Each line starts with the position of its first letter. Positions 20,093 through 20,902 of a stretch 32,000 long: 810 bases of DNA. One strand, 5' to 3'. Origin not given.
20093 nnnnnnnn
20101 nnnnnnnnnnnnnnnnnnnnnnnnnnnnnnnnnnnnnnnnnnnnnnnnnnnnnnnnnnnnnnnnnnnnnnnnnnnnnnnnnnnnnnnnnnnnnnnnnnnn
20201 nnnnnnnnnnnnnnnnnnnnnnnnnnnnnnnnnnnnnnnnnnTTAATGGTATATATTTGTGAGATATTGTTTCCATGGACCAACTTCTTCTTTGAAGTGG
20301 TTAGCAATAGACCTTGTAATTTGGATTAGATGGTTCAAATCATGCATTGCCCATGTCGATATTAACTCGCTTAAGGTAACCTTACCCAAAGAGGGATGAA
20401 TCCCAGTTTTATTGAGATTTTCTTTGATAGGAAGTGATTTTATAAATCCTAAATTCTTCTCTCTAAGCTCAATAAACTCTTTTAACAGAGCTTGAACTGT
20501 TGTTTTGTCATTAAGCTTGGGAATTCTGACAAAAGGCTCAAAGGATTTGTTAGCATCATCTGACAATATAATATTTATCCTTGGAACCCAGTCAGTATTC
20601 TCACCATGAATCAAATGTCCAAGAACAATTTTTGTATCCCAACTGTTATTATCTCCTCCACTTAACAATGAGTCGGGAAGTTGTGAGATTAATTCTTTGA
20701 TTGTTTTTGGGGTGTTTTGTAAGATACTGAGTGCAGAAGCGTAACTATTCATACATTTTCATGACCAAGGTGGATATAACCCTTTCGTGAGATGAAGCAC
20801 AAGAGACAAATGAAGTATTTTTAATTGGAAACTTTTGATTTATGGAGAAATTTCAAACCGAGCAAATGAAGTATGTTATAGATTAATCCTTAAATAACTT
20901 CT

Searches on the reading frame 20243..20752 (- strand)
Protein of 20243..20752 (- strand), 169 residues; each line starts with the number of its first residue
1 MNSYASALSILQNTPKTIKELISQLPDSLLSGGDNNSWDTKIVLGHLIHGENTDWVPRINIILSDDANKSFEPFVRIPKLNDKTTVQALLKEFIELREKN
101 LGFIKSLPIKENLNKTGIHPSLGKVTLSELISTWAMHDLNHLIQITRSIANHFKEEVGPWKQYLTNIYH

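Call 3: search_protein_families(library=pfam, proteins=[window:20243-20752:-])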
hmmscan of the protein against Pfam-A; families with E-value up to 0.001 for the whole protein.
window:20243-20752:- (169 aa): 1 family
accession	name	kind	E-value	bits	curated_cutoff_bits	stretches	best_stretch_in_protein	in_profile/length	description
PF12867.12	DinB_2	-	1.5e-08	35.6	24.8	1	12-145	3-128/128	DinB superfamily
